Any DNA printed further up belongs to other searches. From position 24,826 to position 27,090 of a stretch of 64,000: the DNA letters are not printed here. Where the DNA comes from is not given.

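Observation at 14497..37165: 22.7-kb same-strand locus: complete TonB2/Ttp-type motor + CarboxypepD_reg receptor coupled to five uncharacterised exported proteins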

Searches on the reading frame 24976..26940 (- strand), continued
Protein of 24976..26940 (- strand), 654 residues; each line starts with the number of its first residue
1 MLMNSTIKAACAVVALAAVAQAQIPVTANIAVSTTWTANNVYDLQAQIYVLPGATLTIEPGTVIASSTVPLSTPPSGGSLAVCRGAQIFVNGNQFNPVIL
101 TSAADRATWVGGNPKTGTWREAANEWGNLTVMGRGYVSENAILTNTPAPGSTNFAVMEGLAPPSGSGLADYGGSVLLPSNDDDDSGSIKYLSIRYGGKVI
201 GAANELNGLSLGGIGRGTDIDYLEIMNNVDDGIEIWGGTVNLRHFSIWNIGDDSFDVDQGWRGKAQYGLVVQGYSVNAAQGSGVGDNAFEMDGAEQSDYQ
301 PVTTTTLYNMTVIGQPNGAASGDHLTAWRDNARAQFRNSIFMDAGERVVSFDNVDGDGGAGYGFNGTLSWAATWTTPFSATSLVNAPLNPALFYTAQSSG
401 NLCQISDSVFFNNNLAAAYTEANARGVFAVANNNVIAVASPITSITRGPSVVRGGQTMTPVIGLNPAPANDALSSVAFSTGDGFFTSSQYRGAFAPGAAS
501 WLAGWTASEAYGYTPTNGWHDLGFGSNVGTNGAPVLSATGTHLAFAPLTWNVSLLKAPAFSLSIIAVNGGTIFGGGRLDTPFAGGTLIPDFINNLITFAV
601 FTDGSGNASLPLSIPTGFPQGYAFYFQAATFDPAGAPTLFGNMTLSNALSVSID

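Call 85: search_dna_similar(query=window:24976-26940:-, collection=plasmids, mode=protein, max_evalue=0.001, max_rows=25)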
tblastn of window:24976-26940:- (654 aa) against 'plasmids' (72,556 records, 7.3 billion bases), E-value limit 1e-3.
Records with a match: 23; places in all: 40; records where one place covers at least 80% of the query: 0.
Best place of each record, by identity: <60% 23.
By first word of the organism name: Pseudoalteromonas 14; Indioceanicola 1; Marinobacter 1; Sphingomonas 1; Parabacteroides 1; Alteromonas 1; Phocaeicola 1; Hymenobacter 1; Bacteroides 1; Aureibacter 1.
By predicted mobility (MOB-suite, as given by PLSDB): non-mobilizable 22; conjugative 1.
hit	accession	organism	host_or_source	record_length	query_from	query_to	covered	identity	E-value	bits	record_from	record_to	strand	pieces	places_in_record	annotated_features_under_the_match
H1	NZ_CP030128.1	Indioceanicola profundi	sediment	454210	26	341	48%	31.6%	2e-25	120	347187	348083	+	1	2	hypothetical protein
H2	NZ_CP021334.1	Marinobacter salarius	pure culture,Lava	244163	24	354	51%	29.9%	2e-27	126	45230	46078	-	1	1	hypothetical protein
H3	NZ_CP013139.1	Pseudoalteromonas sp. Bsw20308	seawater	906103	24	340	48%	30.5%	8e-27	124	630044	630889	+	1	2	hypothetical protein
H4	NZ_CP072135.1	Pseudoalteromonas xiamenensis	mangrove sediment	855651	53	344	45%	32.6%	5e-26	122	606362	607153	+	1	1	hypothetical protein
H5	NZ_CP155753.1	Sphingomonas parapaucimobilis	Chinese cabbage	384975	23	313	44%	32.5%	1e-19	102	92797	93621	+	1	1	hypothetical protein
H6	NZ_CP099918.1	Pseudoalteromonas xiamenensis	Anadara tuberculosa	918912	53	344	45%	32.2%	1e-25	120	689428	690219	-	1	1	hypothetical protein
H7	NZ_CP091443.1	Pseudoalteromonas sp. CF6-2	sediment,South Sea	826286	24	340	48%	29.3%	3e-25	119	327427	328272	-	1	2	hypothetical protein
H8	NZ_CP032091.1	Pseudoalteromonas donghaensis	cell culture,seawater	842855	46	314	41%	33.9%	7e-28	127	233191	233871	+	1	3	hypothetical protein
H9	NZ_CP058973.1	Pseudoalteromonas sp. JSTW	cell culture,marine sediment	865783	46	314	41%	33.9%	7e-28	127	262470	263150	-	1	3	hypothetical protein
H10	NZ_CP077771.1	Pseudoalteromonas shioyasakiensis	Haliotis discus hannai,plate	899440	46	314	41%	33.6%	5e-27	125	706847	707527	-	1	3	hypothetical protein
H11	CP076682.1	Pseudoalteromonas shioyasakiensis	isolated microorganism,Ocean water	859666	46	314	41%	33.6%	5e-27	125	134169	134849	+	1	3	hypothetical protein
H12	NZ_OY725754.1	Parabacteroides distasonis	-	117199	23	314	45%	30.7%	1e-22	111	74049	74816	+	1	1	Ig-like domain-containing protein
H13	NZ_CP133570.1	Pseudoalteromonas sp. HL-AS1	sediment core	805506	48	314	41%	33.6%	2e-26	123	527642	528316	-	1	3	hypothetical protein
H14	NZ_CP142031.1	Pseudoalteromonas sp. CuT4-3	whole organism,deep-sea sediment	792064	48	314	41%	33.6%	3e-26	122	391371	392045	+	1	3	hypothetical protein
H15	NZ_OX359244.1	Alteromonas macleodii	-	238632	54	314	40%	34.1%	1e-25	120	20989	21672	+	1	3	hypothetical protein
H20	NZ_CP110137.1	Hymenobacter sp. YIM 151858-1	whole organism,soil sample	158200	23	292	41%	31.6%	2e-18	98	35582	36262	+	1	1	cell shape-determining protein MreB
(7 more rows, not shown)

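Call 86: get_annotated_region(hit=H3, flank=9000)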
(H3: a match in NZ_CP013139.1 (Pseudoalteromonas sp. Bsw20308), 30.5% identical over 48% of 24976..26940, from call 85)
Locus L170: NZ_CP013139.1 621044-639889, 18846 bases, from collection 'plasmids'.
description: Pseudoalteromonas sp. Bsw20308 plasmid pPBSW1, complete sequence
organism: Pseudoalteromonas sp. Bsw20308 (NCBI taxid 283699)
taxonomy: Bacteria; Pseudomonadota; Gammaproteobacteria; Alteromonadales; Pseudoalteromonadaceae; Pseudoalteromonas; Pseudoalteromonas sp. Bsw20308
host: -; source: seawater; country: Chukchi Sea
typing (MOB-suite, as given by PLSDB): non-mobilizable
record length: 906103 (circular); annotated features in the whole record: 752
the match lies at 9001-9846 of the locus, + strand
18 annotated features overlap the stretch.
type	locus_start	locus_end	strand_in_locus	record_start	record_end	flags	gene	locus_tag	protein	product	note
CDS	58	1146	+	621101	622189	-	-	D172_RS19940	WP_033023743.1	GGDEF domain-containing protein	-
CDS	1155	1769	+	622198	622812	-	-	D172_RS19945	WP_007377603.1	DsbA family protein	-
CDS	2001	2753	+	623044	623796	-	-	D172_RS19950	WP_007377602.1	DUF3450 domain-containing protein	-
CDS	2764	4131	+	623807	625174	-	-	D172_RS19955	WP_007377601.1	MotA/TolQ/ExbB proton channel family protein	GO:0015031 - protein transport [Evidence IEA]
CDS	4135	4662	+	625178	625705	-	-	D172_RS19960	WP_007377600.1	MotA/TolQ/ExbB proton channel family protein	-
CDS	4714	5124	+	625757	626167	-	-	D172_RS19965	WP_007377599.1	biopolymer transporter ExbD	-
CDS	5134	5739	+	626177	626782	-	-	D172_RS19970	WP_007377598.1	energy transducer TonB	-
CDS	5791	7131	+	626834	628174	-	-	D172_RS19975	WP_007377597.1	hypothetical protein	-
CDS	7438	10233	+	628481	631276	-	-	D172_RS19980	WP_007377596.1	hypothetical protein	-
CDS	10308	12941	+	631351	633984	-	-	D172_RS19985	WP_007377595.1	TonB-dependent receptor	-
CDS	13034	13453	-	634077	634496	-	-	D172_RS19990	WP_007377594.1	hypothetical protein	-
CDS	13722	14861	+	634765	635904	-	asd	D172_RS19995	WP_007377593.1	aspartate-semialdehyde dehydrogenase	GO:0009089 - lysine biosynthetic process via diaminopimelate [Evidence IEA]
CDS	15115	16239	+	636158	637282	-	-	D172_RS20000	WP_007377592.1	DUF748 domain-containing protein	-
CDS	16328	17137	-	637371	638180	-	-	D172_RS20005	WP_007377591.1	ion transporter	GO:0034220 - monoatomic ion transmembrane transport [Evidence IEA]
CDS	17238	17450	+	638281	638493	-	-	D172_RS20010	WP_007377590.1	hypothetical protein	-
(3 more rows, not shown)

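Call 87: get_annotated_region(hit=H5, flank=9000)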
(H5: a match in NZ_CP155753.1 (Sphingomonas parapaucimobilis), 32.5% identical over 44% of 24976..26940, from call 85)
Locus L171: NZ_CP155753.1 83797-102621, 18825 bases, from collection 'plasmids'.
description: Sphingomonas parapaucimobilis strain YK209 plasmid unnamed5, complete sequence
organism: Sphingomonas parapaucimobilis (NCBI taxid 28213)
taxonomy: Bacteria; Pseudomonadota; Alphaproteobacteria; Sphingomonadales; Sphingomonadaceae; Sphingomonas; Sphingomonas parapaucimobilis
host: -; source: Chinese cabbage; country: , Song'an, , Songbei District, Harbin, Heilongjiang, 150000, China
typing (MOB-suite, as given by PLSDB): non-mobilizable
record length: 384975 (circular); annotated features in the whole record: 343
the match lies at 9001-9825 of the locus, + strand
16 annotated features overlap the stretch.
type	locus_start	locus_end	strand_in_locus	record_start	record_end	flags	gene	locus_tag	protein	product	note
CDS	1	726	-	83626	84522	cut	-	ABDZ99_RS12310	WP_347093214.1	NAD(P)H-binding protein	-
CDS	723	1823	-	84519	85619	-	proB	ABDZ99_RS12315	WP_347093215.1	glutamate 5-kinase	GO:0006561 - proline biosynthetic process [Evidence IEA]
CDS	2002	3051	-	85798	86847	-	obgE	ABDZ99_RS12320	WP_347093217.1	GTPase ObgE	-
CDS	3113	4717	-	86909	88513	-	-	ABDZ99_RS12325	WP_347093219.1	pilus assembly protein TadG-related protein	-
CDS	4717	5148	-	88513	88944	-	-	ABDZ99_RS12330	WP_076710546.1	TadE/TadG family type IV pilus assembly protein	-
CDS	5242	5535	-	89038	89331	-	-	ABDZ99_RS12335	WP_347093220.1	hypothetical protein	-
CDS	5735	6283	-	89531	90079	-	-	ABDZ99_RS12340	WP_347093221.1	GNAT family N-acetyltransferase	-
CDS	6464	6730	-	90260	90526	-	rpmA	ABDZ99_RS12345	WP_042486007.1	50S ribosomal protein L27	GO:0006412 - translation [Evidence IEA]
CDS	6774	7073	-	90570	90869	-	rplU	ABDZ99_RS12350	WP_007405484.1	50S ribosomal protein L21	GO:0006412 - translation [Evidence IEA]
CDS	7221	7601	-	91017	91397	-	hspQ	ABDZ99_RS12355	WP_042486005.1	heat shock protein HspQ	-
CDS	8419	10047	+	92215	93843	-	-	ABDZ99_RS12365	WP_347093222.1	hypothetical protein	-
CDS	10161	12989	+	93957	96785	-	-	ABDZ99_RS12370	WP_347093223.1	TonB-dependent receptor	-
CDS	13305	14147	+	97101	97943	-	-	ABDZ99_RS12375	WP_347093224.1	type II secretion system protein N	-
CDS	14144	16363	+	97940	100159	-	gspD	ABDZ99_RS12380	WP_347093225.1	type II secretion system secretin GspD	GO:0015628 - protein secretion by the type II secretion system [Evidence IEA]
CDS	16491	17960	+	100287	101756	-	gspE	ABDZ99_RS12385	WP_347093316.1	type II secretion system ATPase GspE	GO:0015628 - protein secretion by the type II secretion system [Evidence IEA]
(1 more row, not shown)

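Call 88: get_annotated_region(hit=H12, flank=9000)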
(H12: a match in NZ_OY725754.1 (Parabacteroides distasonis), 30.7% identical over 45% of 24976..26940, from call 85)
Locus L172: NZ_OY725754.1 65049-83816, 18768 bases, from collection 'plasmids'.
description: Parabacteroides distasonis strain Parabacteroides distasonis TSDC17.2-1.1 plasmid 9, complete sequence
organism: Parabacteroides distasonis (NCBI taxid 823)
taxonomy: Bacteria; Bacteroidota; Bacteroidia; Bacteroidales; Tannerellaceae; Parabacteroides; Parabacteroides distasonis
host: -; source: -; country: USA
typing (MOB-suite, as given by PLSDB): non-mobilizable
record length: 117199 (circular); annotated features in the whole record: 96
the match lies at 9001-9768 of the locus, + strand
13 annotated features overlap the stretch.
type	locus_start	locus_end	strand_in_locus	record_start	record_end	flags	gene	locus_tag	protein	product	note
CDS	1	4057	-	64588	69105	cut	gltB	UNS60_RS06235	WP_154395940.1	glutamate synthase large subunit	GO:0006537 - glutamate biosynthetic process [Evidence IEA]; GO:0006807 - nitrogen compound metabolic process [Evidence ...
CDS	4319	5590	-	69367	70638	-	-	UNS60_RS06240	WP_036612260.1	DUF3843 family protein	-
CDS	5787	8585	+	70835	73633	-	-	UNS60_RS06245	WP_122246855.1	TonB-dependent receptor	-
CDS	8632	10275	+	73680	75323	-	-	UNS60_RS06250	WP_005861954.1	Ig-like domain-containing protein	-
CDS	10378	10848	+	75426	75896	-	-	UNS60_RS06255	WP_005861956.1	toxin-antitoxin system YwqK family antitoxin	-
CDS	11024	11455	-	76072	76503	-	-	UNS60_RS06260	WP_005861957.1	RNA-binding S4 domain-containing protein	-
CDS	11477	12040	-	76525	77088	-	pth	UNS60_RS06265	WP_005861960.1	aminoacyl-tRNA hydrolase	GO:0006412 - translation [Evidence IEA]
CDS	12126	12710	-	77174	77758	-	-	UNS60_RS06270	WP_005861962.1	50S ribosomal protein L25/general stress protein Ctc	GO:0006412 - translation [Evidence IEA]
CDS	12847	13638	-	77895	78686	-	-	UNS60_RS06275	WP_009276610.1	SDR family NAD(P)-dependent oxidoreductase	-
CDS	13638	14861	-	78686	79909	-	-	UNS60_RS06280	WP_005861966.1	NADH:flavin oxidoreductase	-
CDS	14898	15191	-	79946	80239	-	-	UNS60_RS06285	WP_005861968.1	PG0541 family transporter-associated protein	-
CDS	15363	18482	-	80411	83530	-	-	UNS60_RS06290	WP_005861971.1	efflux RND transporter permease subunit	-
CDS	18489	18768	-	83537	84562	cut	-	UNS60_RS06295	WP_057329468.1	efflux RND transporter periplasmic adaptor subunit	GO:0006810 - transport [Evidence IEA]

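Call 94: get_annotated_region(hit=H15, flank=10000)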
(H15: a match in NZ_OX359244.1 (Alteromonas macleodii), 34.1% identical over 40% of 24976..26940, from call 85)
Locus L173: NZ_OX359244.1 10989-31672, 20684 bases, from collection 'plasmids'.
description: Alteromonas macleodii isolate Alteromonas macleodii BGP9 plasmid pBGP9, complete sequence
organism: Alteromonas macleodii (NCBI taxid 28108)
taxonomy: Bacteria; Pseudomonadota; Gammaproteobacteria; Alteromonadales; Alteromonadaceae; Alteromonas; Alteromonas macleodii
host: -; source: -; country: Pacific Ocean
typing (MOB-suite, as given by PLSDB): non-mobilizable; replicon rep_cluster_681
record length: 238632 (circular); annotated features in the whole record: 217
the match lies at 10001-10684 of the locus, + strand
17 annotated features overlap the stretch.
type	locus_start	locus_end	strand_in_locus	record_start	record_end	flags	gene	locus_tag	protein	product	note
CDS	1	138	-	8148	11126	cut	-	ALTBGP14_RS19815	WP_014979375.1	Tn3-like element ISShfr9 family transposase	GO:0006313 - DNA transposition [Evidence IEA]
CDS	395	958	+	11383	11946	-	-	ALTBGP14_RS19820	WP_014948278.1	XRE family transcriptional regulator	GO:0006355 - regulation of DNA-templated transcription [Evidence IEA]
CDS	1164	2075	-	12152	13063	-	rdgC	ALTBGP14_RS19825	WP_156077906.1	recombination-associated protein RdgC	GO:0006310 - DNA recombination [Evidence IEA]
CDS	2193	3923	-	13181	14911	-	-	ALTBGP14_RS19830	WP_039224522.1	HAMP domain-containing sensor histidine kinase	GO:0007165 - signal transduction [Evidence IEA]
CDS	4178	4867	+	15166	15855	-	phoB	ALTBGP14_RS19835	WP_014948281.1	phosphate regulon transcriptional regulator PhoB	GO:0006796 - phosphate-containing compound metabolic process [Evidence IEA]; GO:0000160 - phosphorelay signal ...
CDS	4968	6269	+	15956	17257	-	phoR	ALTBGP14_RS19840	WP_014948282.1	phosphate regulon sensor histidine kinase PhoR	GO:0000160 - phosphorelay signal transduction system [Evidence IEA]; GO:0016310 - phosphorylation [Evidence IEA]; ...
CDS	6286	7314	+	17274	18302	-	-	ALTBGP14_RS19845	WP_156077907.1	phosphate ABC transporter substrate-binding protein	GO:0006817 - phosphate ion transport [Evidence IEA]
CDS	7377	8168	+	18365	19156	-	-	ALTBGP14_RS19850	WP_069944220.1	2OG-Fe(II) oxygenase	-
CDS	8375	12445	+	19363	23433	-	-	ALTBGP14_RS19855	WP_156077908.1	hypothetical protein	-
CDS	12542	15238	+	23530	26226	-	-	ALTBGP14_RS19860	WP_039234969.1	TonB-dependent receptor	-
CDS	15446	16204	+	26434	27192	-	-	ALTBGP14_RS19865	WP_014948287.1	DUF3450 domain-containing protein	-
CDS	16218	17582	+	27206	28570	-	-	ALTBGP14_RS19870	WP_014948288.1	MotA/TolQ/ExbB proton channel family protein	-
CDS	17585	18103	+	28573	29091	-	-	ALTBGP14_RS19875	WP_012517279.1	MotA/TolQ/ExbB proton channel family protein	-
CDS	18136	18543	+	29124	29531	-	-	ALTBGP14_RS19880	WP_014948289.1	biopolymer transporter ExbD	GO:0055085 - transmembrane transport [Evidence IEA]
CDS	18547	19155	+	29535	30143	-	-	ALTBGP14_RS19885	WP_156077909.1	energy transducer TonB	-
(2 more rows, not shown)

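Call 95: get_annotated_region(hit=H2, flank=10000)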
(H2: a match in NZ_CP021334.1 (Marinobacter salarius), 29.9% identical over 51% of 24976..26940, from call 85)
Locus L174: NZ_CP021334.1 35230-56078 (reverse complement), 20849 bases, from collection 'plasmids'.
description: Marinobacter salarius strain HL2708#2 plasmid pHL2708Z5, complete sequence
organism: Marinobacter salarius (NCBI taxid 1420917)
taxonomy: Bacteria; Pseudomonadota; Gammaproteobacteria; Pseudomonadales; Marinobacteraceae; Marinobacter; Marinobacter salarius
host: -; source: pure culture,Lava; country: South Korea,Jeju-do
typing (MOB-suite, as given by PLSDB): conjugative; relaxase MOBH; mating-pair formation MPF_F
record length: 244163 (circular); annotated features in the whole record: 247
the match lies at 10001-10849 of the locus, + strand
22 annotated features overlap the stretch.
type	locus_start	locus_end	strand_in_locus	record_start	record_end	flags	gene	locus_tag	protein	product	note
CDS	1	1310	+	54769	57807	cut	-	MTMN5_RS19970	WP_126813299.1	efflux RND transporter permease subunit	-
CDS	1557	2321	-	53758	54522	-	-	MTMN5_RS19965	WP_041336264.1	enoyl-CoA hydratase-related protein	-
CDS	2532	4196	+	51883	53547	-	-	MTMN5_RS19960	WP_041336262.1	AMP-binding protein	-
CDS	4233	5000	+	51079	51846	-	-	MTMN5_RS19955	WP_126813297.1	SDR family oxidoreductase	-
CDS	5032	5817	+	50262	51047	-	-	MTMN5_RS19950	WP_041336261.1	enoyl-CoA hydratase-related protein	-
CDS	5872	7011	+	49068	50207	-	aliB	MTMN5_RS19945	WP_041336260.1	cyclohexanecarboxyl-CoA dehydrogenase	-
CDS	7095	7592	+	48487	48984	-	-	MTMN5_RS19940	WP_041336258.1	MarR family transcriptional regulator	-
CDS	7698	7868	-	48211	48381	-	-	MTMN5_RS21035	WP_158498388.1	hypothetical protein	-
CDS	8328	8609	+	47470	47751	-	-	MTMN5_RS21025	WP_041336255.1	carboxypeptidase-like regulatory domain-containing protein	-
CDS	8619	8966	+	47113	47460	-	-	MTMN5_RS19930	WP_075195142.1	carboxypeptidase-like regulatory domain-containing protein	-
CDS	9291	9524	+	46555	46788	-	-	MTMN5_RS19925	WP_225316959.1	acetyl-CoA hydrolase/transferase C-terminal domain-containing protein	-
CDS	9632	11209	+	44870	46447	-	-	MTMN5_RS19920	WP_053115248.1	hypothetical protein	-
CDS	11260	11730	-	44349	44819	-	-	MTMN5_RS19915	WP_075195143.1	hypothetical protein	-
CDS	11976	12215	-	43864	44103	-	-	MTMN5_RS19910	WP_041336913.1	hypothetical protein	-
CDS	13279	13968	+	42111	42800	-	-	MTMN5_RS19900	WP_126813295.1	hypothetical protein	-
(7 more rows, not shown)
